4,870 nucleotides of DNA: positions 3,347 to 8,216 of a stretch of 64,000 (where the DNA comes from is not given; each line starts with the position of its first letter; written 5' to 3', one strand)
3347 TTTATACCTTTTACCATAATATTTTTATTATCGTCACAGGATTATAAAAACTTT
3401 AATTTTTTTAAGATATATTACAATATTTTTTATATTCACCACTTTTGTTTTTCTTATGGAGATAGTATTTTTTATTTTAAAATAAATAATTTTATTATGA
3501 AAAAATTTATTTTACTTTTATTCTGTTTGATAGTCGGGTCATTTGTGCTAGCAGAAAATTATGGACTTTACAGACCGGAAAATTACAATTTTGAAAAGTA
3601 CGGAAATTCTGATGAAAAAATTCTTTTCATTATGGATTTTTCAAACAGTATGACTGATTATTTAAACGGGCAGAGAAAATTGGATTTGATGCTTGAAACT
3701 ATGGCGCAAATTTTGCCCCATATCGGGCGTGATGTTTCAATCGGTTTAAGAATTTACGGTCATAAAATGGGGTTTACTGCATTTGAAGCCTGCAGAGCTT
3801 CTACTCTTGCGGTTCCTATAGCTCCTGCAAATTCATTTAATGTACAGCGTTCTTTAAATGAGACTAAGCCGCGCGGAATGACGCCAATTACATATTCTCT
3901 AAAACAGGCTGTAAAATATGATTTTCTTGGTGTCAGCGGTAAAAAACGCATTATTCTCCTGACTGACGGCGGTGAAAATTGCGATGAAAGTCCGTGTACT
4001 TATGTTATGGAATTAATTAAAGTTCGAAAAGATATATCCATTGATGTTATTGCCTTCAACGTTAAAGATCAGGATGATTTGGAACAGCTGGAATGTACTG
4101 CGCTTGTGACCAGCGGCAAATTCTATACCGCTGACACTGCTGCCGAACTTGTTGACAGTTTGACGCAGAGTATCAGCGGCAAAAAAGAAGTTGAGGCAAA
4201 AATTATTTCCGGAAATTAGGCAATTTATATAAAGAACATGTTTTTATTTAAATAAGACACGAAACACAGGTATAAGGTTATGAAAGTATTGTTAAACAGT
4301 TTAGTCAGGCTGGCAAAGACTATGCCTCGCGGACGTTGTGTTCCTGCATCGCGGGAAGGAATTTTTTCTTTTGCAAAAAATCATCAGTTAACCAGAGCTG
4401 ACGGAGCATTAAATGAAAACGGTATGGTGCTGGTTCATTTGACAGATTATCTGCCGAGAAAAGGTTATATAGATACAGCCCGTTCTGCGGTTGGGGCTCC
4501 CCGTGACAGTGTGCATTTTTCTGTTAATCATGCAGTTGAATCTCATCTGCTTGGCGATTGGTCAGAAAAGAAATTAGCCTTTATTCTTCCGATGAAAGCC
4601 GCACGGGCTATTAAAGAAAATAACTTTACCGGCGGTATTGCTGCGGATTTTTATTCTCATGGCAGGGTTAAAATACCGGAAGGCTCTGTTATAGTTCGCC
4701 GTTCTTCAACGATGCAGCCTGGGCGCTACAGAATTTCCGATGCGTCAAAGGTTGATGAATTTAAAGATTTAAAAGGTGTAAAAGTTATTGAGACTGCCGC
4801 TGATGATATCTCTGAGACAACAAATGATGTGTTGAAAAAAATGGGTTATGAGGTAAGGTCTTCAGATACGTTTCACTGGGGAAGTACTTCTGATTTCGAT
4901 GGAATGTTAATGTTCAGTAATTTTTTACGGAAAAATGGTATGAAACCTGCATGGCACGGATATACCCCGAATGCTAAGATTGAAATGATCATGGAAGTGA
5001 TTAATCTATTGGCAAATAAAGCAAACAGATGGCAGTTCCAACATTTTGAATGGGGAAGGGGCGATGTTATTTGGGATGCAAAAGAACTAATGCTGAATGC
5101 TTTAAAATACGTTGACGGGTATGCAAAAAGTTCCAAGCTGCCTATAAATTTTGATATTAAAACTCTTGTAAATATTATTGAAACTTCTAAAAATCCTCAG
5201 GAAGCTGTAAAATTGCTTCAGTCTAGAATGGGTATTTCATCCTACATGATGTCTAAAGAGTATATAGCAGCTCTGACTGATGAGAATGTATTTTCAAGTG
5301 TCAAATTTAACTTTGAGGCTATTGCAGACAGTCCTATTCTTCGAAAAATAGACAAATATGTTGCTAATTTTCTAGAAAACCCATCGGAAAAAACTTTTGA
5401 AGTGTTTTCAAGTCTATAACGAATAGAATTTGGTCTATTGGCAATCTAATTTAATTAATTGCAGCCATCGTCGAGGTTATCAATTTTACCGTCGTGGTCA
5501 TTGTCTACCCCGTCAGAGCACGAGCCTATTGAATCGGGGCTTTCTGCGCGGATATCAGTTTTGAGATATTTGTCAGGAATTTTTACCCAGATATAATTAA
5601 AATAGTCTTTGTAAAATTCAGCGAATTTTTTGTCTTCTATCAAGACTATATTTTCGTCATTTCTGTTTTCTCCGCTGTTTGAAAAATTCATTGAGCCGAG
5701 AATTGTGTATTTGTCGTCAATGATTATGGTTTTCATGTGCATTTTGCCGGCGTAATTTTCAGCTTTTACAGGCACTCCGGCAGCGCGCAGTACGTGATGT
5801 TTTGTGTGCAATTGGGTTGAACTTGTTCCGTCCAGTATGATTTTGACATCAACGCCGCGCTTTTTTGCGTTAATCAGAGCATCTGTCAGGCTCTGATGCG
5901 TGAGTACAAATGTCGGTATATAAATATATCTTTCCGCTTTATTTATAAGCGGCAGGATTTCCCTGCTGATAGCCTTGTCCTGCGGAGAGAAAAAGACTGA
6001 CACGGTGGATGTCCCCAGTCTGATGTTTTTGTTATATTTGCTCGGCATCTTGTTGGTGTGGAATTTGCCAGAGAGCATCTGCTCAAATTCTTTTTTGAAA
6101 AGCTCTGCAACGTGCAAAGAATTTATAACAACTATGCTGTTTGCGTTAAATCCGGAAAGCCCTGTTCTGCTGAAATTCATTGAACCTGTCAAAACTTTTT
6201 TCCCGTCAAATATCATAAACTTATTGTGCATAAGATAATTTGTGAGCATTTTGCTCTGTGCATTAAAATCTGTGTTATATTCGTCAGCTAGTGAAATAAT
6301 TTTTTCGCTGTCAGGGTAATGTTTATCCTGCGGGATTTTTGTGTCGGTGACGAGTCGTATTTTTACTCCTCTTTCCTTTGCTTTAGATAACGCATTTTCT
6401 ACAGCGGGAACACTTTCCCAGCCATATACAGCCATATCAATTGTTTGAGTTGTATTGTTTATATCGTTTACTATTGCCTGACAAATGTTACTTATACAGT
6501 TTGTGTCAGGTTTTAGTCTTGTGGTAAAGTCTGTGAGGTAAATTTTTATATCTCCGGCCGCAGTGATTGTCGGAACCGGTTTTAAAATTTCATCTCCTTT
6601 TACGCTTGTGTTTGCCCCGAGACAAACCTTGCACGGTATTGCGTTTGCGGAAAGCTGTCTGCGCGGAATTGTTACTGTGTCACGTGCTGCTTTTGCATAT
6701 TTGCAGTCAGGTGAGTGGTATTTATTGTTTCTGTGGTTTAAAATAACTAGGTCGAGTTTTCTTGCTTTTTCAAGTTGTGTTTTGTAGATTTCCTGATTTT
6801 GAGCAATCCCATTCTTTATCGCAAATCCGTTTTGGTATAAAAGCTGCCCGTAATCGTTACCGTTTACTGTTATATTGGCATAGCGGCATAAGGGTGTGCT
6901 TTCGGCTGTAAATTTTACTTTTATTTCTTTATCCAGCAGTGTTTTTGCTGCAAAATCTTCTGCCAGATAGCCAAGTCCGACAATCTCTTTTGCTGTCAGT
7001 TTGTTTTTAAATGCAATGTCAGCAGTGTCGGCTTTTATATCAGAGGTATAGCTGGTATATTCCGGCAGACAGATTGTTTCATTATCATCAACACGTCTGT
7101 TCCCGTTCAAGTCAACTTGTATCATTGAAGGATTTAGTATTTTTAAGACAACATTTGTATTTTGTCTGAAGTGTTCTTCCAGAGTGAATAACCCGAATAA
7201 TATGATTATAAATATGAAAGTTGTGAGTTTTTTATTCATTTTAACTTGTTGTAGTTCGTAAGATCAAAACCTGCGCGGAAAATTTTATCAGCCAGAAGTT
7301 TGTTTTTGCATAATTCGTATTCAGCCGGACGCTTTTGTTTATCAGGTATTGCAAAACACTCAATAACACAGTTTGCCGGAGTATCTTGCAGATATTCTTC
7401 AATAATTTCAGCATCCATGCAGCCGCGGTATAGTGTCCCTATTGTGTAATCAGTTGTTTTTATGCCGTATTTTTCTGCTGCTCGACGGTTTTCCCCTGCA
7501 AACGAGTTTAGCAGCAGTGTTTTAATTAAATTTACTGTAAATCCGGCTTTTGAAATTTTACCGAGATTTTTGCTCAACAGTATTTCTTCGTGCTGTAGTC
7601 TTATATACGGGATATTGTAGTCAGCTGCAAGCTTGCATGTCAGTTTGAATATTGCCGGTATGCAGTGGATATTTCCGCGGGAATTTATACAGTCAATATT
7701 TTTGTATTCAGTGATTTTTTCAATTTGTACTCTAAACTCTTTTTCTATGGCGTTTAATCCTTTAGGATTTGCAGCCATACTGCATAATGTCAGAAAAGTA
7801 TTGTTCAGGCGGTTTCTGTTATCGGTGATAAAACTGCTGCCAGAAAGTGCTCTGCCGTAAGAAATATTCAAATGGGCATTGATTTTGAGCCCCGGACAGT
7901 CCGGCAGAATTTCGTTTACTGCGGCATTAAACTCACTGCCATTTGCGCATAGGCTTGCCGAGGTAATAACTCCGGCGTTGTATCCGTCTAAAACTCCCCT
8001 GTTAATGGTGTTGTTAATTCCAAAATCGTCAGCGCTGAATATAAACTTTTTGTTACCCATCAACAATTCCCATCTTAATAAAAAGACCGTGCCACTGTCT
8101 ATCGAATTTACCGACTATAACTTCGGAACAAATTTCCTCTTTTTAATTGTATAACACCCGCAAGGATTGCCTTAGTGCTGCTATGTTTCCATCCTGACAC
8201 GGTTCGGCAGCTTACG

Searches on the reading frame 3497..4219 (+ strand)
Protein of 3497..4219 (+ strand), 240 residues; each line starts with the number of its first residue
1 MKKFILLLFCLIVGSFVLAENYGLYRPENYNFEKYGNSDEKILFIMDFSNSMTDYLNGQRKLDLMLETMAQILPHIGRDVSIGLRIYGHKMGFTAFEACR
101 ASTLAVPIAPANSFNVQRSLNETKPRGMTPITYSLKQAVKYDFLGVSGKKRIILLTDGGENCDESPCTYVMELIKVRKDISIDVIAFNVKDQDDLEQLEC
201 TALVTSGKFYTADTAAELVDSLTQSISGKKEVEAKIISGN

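Call 32: search_protein_families(library=pfam, proteins=[window:3497-4219:+], max_evalue=0.0001)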
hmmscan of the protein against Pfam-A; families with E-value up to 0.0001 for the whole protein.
window:3497-4219:+ (240 aa): 2 families
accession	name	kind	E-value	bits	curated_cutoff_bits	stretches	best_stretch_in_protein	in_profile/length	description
PF00092.34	VWA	-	3.3e-08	34.4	23.8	1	42-220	2-170/174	von Willebrand factor type A domain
PF13519.12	VWA_2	-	1.6e-05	25.9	27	1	42-158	1-106/107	von Willebrand factor type A domain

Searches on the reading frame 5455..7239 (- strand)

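Call 32: search_protein_families(library=pfam, proteins=[window:5455-7239:-], max_evalue=0.0001)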
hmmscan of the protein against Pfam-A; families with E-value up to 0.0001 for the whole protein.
window:5455-7239:- (594 aa): 5 families
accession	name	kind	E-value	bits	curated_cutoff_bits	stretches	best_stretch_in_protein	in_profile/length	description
PF13091.12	PLDc_2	-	6.8e-55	184.9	27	2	429-551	2-132/132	PLD-like domain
PF07894.18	SACK1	-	1.5e-10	41.5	21.4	0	406-545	105-264/274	Scaffolding anchor of CK1 domain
PF00614.28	PLDc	-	1.5e-10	41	21.9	1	500-521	5-26/28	Phospholipase D Active site motif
PF11495.14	Regulator_TrmB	-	1.3e-06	28.3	22.2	0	422-552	9-130/233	Archaeal transcriptional regulator TrmB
PF09565.16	RE_NgoFVII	-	5.3e-05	23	23.8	0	512-550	109-148/162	NgoFVII restriction endonuclease N-terminal PLD domain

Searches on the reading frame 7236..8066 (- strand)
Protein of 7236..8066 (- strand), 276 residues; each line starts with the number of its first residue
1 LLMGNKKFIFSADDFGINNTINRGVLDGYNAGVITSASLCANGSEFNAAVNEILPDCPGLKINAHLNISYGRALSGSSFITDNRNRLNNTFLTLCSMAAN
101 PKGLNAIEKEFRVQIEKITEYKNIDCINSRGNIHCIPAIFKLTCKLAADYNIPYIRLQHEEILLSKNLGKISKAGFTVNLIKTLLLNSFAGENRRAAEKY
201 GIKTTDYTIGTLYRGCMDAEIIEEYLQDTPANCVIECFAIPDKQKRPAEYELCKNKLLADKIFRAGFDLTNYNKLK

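Call 32: search_protein_families(library=pfam, proteins=[window:7236-8066:-], max_evalue=0.0001)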
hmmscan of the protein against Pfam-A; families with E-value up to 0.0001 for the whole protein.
window:7236-8066:- (276 aa): 1 family
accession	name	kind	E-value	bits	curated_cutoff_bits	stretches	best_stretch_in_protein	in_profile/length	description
PF04794.17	YdjC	-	2.4e-30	106.7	29.7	1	8-237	2-225/266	YdjC-like protein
